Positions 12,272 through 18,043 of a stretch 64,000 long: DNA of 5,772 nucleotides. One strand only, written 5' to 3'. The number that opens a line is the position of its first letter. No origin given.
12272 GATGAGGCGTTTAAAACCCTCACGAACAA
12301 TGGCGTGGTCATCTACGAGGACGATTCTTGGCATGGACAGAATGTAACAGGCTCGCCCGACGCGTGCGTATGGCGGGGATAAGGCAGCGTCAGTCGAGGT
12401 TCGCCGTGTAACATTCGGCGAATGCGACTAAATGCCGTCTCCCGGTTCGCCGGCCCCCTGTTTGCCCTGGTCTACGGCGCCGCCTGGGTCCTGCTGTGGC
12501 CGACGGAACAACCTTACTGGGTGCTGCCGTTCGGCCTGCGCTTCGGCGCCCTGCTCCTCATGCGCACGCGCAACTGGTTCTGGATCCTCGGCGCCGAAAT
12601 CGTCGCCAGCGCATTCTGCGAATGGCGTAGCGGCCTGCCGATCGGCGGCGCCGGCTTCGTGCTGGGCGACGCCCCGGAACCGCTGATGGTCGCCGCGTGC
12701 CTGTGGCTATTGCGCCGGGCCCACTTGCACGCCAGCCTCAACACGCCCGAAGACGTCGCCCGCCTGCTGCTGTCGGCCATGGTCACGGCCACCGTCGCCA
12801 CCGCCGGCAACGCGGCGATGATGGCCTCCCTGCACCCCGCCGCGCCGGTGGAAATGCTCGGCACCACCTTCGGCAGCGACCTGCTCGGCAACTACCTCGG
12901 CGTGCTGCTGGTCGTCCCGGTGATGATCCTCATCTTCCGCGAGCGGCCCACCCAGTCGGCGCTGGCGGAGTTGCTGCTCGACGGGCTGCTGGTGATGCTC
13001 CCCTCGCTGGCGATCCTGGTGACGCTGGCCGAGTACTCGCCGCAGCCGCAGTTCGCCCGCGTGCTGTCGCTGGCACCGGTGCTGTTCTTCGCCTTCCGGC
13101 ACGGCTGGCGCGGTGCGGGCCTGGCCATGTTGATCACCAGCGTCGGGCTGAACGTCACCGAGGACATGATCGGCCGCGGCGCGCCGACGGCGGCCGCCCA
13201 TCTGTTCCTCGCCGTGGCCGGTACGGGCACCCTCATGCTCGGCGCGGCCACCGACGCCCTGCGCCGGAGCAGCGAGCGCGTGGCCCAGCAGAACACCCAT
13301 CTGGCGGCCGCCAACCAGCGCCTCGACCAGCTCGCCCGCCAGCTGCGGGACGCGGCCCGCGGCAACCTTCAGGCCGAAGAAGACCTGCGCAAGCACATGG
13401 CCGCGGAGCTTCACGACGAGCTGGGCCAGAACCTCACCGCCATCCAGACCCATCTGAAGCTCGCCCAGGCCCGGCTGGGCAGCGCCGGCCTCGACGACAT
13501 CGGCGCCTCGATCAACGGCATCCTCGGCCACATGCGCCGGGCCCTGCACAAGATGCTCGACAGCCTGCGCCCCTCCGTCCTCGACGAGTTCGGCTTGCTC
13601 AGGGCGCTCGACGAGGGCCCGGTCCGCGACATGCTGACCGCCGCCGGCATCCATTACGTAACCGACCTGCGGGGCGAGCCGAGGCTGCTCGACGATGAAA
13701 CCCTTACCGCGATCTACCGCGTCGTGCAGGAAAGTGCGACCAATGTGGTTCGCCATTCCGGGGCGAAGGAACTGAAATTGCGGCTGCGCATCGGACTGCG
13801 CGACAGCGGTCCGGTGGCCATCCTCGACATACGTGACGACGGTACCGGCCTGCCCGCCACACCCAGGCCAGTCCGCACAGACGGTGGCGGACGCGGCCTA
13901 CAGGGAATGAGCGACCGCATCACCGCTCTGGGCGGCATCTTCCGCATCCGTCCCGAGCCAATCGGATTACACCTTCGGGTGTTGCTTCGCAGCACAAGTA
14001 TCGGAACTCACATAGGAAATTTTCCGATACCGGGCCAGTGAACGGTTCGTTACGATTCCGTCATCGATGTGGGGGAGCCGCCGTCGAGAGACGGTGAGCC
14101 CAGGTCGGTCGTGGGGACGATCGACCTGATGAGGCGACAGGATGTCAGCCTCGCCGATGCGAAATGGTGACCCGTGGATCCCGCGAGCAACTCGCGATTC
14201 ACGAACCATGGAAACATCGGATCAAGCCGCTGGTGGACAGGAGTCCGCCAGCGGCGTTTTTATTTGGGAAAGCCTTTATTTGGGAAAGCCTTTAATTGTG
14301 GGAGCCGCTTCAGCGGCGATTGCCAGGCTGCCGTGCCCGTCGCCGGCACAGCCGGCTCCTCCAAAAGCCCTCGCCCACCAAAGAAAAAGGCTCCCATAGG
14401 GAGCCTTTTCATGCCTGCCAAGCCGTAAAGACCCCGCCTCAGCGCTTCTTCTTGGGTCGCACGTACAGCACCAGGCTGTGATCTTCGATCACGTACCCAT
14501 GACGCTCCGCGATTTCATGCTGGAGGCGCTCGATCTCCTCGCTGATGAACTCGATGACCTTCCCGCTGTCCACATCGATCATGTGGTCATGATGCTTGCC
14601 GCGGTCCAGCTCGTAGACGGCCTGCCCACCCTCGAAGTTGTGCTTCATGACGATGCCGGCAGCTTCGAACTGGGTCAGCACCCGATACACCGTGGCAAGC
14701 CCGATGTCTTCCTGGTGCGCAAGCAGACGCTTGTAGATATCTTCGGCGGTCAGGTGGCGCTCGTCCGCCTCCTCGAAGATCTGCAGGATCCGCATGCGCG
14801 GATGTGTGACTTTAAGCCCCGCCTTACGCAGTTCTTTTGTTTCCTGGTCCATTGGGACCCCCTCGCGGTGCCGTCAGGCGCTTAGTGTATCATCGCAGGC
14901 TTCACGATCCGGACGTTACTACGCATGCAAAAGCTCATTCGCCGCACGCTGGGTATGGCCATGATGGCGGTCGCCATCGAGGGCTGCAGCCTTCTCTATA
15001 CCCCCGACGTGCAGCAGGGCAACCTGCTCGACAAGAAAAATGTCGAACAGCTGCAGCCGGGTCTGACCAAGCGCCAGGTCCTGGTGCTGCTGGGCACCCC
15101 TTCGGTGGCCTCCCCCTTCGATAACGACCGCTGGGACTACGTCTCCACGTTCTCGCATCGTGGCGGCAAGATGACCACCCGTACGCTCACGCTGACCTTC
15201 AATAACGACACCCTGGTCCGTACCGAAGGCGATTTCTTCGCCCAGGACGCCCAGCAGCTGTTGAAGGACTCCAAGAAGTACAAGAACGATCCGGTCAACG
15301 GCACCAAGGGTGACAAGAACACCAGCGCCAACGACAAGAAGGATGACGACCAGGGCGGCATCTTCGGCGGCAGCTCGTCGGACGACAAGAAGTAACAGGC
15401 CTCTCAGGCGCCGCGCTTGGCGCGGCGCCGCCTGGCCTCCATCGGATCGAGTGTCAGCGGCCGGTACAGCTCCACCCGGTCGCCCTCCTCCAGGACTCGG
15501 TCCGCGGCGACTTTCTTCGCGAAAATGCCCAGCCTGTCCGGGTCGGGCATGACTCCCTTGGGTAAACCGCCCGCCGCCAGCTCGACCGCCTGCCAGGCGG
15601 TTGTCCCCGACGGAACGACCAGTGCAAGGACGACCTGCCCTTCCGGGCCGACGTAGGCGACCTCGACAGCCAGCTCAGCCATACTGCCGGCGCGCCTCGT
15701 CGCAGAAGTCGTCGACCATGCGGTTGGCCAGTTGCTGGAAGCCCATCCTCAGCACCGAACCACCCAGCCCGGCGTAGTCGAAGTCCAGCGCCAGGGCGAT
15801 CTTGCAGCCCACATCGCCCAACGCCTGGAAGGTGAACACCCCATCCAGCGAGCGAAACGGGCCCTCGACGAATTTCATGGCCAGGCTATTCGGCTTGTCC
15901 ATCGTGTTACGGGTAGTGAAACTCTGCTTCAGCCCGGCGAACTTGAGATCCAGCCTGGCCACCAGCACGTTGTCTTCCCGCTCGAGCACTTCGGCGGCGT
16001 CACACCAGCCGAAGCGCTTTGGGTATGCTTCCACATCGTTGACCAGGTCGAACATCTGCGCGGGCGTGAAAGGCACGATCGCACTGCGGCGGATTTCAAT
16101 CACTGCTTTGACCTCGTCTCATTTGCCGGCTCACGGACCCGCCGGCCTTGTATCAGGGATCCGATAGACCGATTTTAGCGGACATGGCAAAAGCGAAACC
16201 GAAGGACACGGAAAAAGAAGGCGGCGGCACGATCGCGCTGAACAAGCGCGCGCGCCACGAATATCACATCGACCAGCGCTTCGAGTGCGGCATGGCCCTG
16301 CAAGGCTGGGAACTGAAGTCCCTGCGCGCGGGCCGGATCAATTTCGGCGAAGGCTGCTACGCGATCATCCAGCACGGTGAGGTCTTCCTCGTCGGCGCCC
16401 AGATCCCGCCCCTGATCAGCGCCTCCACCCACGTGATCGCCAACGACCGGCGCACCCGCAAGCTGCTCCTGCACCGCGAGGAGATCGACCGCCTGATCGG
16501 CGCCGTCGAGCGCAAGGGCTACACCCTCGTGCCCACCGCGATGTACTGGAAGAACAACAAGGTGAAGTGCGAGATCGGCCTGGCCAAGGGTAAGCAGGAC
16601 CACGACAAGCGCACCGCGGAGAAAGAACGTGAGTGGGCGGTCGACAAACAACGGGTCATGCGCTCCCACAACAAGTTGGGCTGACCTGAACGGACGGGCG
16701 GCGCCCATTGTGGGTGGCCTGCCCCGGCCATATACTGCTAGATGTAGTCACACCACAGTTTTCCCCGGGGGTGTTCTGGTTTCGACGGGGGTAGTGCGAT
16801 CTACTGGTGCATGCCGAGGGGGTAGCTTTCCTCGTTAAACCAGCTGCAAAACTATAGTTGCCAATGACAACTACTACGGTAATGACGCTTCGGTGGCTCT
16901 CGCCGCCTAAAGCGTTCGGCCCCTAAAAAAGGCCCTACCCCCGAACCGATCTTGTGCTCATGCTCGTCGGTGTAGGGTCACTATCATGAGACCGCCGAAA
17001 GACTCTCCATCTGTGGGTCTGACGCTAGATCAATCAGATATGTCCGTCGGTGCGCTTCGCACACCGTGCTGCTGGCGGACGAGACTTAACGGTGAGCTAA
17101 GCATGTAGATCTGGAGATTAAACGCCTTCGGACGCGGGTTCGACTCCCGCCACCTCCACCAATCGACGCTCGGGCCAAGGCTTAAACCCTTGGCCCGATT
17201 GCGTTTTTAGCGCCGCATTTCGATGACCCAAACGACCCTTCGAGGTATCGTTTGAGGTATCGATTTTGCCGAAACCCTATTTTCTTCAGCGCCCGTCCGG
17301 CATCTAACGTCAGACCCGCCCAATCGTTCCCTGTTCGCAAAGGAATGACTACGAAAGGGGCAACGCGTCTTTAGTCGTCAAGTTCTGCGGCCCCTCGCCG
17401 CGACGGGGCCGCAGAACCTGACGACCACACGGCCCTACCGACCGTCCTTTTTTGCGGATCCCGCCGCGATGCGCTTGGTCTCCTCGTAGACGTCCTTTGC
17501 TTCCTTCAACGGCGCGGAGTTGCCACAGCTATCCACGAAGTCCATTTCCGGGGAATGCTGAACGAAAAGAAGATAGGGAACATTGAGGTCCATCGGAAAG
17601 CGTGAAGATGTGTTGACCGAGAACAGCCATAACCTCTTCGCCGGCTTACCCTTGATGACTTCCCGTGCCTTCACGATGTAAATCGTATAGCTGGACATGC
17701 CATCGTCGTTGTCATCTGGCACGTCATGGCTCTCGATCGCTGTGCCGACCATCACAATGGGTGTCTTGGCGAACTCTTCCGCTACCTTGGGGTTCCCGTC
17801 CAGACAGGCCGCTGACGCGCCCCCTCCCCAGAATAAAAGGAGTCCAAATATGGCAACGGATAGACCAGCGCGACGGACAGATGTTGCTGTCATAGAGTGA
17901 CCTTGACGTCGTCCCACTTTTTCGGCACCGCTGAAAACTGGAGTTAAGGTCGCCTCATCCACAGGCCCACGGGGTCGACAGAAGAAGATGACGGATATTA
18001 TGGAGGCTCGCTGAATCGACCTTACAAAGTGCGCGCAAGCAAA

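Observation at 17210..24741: Lower-GC, integrase-less island directly 3' of tmRNA, encoding mainly secreted orphan proteins plus an Rhs-type toxin module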

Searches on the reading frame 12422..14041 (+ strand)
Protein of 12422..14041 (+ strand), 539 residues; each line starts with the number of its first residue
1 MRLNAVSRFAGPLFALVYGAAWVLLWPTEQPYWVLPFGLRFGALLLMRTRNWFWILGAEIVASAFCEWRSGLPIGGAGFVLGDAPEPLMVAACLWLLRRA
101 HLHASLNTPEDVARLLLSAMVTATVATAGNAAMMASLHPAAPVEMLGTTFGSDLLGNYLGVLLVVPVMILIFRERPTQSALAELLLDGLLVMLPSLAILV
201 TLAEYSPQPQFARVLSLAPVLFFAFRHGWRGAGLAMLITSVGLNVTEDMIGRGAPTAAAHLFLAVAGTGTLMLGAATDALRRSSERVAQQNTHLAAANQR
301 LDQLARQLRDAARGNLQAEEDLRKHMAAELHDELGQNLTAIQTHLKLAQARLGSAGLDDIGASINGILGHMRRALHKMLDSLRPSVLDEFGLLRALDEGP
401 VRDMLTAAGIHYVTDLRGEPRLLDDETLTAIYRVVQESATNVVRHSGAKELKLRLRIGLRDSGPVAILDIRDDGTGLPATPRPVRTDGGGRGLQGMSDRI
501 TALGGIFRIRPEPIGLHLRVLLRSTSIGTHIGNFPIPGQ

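Call 11: search_protein_families(library=pfam, proteins=[window:12422-14041:+], max_evalue=0.001)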
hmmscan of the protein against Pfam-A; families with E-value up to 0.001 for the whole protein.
window:12422-14041:+ (539 aa): 4 families
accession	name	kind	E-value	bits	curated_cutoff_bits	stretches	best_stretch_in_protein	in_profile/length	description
PF05231.19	MASE1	-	5.2e-22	78.8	29.8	1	9-241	4-255/299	MASE1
PF07730.19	HisKA_3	-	5.5e-08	33.7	24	1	323-384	2-65/68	Histidine kinase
PF02518.31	HATPase_c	-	7e-07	30.1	26.4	1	429-513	4-97/111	Histidine kinase-, DNA gyrase B-, and HSP90-like ATPase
PF02601.20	Exonuc_VII_L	-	0.00064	19.7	35.9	1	255-355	131-224/315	Exonuclease VII, large subunit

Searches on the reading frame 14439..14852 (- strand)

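Call 11: search_protein_families(library=pfam, proteins=[window:14439-14852:-], max_evalue=0.001)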
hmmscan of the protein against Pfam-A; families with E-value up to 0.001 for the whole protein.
window:14439-14852:- (137 aa): 2 families
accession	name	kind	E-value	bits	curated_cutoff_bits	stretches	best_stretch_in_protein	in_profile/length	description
PF01475.25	FUR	-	5.2e-44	149.7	23.1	1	10-130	1-121/121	Ferric uptake regulator family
PF12840.13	HTH_20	-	0.00085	19.7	27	0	19-69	6-49/51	Helix-turn-helix domain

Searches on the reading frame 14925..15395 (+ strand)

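Call 11: search_protein_families(library=pfam, proteins=[window:14925-15395:+], max_evalue=0.001)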
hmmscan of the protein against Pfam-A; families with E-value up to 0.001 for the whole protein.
window:14925-15395:+ (156 aa): 1 family
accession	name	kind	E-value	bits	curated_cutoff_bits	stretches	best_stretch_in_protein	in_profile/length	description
PF04355.18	BamE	-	2.3e-24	85.4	23.2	1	32-101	1-70/71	Outer membrane protein assembly factor BamE domain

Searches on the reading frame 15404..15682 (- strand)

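Call 11: search_protein_families(library=pfam, proteins=[window:15404-15682:-], max_evalue=0.001)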
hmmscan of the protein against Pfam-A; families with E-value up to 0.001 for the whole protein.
window:15404-15682:- (92 aa): 1 family
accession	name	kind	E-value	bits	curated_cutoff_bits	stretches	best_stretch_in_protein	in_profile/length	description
PF03658.20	Ub-RnfH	-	1e-21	77.4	23.7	1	5-85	2-83/83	RnfH family Ubiquitin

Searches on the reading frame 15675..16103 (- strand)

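Call 11: search_protein_families(library=pfam, proteins=[window:15675-16103:-], max_evalue=0.001)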
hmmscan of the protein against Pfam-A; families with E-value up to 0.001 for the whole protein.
window:15675-16103:- (142 aa): 2 families
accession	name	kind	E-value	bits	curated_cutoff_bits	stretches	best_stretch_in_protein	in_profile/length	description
PF03364.25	Polyketide_cyc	-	6.6e-31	107.6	23.4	1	10-134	1-126/126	Polyketide cyclase / dehydrase and lipid transport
PF10604.15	Polyketide_cyc2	-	2.8e-08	34.6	27.4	1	1-133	1-133/142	Polyketide cyclase / dehydrase and lipid transport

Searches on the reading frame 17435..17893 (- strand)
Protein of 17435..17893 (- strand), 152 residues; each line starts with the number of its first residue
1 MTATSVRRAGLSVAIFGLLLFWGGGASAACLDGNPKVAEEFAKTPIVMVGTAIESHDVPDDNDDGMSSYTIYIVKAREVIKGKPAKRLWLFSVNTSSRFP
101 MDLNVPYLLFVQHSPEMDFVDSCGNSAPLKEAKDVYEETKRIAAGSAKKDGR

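Call 59: list_cluster_members(proteins=[window:17435-17893:-, window:18302-18787:-, window:18808-19704:-, window:20380-20946:-, window:21307-21984:-, window:22124-24175:+, window:24915-25838:-, window:25962-27476:-, window:27473-27973:-, window:28392-29306:-])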
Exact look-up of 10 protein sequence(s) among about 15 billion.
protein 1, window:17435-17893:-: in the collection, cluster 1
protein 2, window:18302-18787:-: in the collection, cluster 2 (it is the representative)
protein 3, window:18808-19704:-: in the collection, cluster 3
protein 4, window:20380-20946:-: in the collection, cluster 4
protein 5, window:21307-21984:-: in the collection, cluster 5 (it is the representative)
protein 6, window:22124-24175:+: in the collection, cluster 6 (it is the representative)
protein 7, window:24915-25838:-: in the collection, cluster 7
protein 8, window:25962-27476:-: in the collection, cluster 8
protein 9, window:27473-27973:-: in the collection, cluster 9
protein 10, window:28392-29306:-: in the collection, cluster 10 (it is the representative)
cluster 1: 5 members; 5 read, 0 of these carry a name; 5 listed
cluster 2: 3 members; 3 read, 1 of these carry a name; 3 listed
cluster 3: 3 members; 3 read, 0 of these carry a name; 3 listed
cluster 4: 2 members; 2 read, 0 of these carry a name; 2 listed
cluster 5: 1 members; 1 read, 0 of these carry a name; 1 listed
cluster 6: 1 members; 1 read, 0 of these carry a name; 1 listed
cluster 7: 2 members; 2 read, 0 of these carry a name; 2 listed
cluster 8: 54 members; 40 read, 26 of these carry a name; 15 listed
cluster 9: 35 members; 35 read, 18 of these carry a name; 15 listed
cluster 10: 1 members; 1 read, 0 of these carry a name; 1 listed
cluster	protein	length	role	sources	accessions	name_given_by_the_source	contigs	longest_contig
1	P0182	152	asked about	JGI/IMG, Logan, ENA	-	-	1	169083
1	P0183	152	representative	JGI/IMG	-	-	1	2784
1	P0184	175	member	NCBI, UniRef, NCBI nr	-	-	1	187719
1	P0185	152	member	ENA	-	-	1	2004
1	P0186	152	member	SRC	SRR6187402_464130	-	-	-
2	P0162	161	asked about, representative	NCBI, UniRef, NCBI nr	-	-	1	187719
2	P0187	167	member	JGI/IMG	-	hypothetical protein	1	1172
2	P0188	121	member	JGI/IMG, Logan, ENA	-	-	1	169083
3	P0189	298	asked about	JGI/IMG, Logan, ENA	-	-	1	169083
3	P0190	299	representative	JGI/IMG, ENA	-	-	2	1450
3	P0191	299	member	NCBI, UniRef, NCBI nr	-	-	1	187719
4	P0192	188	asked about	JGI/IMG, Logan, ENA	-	-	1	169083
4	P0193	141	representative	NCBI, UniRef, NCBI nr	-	-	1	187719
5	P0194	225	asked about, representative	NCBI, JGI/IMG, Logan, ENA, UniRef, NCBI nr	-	-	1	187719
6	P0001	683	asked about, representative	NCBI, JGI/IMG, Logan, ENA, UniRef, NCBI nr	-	-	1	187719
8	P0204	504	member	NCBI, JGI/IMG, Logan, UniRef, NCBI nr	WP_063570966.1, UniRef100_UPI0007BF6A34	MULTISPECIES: DHA2 family efflux MFS transporter permease subunit [Luteibacter] | EmrB/QacA subfamily drug resistance transporter | DHA2 family efflux MFS transporter permease subunit n=1 Tax=Luteibacter sp. dw_328 ...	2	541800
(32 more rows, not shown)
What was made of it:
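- On tRNA/tmRNA-integrated genomic island: The 90% clusters hold 1-5 members (call 59).
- The 90% clusters of zone proteins hold 1-5 members, against 54 and 35 for MFS and MarR (call 59).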

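Call 60: find_encoding_contigs(protein=P0204, flank=10000, max_places=3)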
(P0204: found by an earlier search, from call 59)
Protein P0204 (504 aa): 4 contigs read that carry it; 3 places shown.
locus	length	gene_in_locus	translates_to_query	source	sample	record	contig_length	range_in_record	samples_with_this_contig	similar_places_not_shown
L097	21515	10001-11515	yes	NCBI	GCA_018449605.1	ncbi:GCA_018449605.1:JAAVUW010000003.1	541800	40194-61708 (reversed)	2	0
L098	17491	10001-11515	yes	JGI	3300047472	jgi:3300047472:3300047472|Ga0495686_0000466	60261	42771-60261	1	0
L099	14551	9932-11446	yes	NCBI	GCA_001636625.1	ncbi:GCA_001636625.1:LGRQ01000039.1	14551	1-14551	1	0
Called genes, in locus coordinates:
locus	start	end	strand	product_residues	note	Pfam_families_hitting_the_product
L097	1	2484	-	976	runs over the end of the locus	PF00150:Cellulase (weak), PF01301:Glyco_hydro_35, PF02449:Glyco_hydro_42, PF10435:BetaGal_dom2, PF13363:BetaGal_dom3, PF13364:BetaGal_ABD2, PF21467:BetaGal_gal-bd (weak)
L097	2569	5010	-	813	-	PF01011:PQQ, PF13360:PQQ_2 (weak)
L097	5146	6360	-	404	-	PF01306:LacY_symp (weak), PF12832:MFS_1_like, PF07690:MFS_1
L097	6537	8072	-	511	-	PF04244:DPRP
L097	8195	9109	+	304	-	PF02129:Peptidase_S15 (weak), PF12146:Hydrolase_4, PF20434:BD-FAE, PF00561:Abhydrolase_1, PF07859:Abhydrolase_3, PF12697:Abhydrolase_6, PF08538:DUF1749 (weak)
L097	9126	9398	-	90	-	-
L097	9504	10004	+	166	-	PF12802:MarR_2, PF01047:MarR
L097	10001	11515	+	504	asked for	PF00083:Sugar_tr (weak), PF07690:MFS_1, PF13347:MFS_2 (weak)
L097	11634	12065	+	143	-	PF07883:Cupin_2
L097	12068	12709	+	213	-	PF01966:HD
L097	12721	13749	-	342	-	PF00753:Lactamase_B, PF12706:Lactamase_B_2 (weak)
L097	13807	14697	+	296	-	PF00126:HTH_1, PF13556:HTH_30 (weak), PF03466:LysR_substrate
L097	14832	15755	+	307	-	-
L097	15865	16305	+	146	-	-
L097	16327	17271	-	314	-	PF05231:MASE1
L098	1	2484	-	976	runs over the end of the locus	PF00150:Cellulase (weak), PF01301:Glyco_hydro_35, PF02449:Glyco_hydro_42, PF10435:BetaGal_dom2, PF13363:BetaGal_dom3, PF13364:BetaGal_ABD2, PF21467:BetaGal_gal-bd (faint), PF13364:BetaGal_ABD2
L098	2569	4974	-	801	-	PF01011:PQQ, PF13360:PQQ_2 (weak)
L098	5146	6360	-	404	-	PF01306:LacY_symp (weak), PF12832:MFS_1_like, PF07690:MFS_1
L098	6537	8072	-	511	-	PF04244:DPRP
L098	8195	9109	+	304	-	PF02129:Peptidase_S15 (weak), PF12146:Hydrolase_4, PF20434:BD-FAE, PF00561:Abhydrolase_1, PF12697:Abhydrolase_6, PF07859:Abhydrolase_3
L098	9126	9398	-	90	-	-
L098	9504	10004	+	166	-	PF12802:MarR_2, PF01047:MarR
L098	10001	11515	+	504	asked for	PF00083:Sugar_tr (weak), PF07690:MFS_1, PF13347:MFS_2 (weak)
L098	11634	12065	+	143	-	PF07883:Cupin_2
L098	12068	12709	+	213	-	PF01966:HD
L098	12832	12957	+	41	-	-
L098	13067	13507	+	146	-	-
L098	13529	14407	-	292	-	PF05231:MASE1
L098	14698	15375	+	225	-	PF03006:HlyIII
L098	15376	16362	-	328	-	PF05721:PhyH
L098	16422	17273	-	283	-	PF10067:DUF2306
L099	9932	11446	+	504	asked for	PF00083:Sugar_tr (weak), PF07690:MFS_1, PF13347:MFS_2 (weak)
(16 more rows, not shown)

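Call 67: search_protein_families(library=padloc, proteins=[window:17435-17893:-], max_evalue=0.01)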
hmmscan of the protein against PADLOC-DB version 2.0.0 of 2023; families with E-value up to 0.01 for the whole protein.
window:17435-17893:- (152 aa): 0 families

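Call 68: search_protein_families(library=phrogs, proteins=[window:17435-17893:-], max_evalue=0.01)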
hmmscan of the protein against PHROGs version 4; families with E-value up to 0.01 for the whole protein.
window:17435-17893:- (152 aa): 0 families

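Call 69: search_solved_structures(query=window:17435-17893:-, max_evalue=5)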
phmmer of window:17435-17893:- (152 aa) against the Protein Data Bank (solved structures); distinct sequences matched with E-value up to 5: 3.
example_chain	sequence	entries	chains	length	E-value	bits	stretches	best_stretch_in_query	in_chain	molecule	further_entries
7q58_A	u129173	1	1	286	0.0002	24.5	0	4-26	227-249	SAKe6BR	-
8pjs_A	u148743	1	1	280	0.00029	23.9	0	4-28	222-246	SAKeCEref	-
3a0f_A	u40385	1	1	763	0.9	12.6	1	12-56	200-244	Xyloglucanase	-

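Call 93: find_encoding_contigs(protein=P0183, flank=5000, max_places=4)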
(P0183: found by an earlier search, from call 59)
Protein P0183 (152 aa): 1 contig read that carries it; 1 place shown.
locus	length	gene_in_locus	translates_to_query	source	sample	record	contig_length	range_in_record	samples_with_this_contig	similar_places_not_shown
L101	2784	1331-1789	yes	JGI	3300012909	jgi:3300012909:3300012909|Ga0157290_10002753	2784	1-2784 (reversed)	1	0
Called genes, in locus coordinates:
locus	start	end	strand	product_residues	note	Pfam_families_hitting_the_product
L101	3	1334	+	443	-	?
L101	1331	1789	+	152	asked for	-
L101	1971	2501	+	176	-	-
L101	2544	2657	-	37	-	-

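Call 95: search_protein_families(library=pfam, proteins=[L101:3-1334:+, L101:1971-2501:+], max_evalue=0.05)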
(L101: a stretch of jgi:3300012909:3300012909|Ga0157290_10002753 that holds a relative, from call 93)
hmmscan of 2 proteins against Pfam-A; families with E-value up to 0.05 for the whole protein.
L101:3-1334:+ (443 aa): 2 families
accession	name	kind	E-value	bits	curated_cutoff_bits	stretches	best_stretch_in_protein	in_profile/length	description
PF05593.20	RHS_repeat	-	2.2e-08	34.7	22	3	34-62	1-29/38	RHS Repeat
PF17780.6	OCRE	-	0.002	18.5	24.7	1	242-270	12-42/52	OCRE domain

L101:1971-2501:+ (176 aa): 0 families
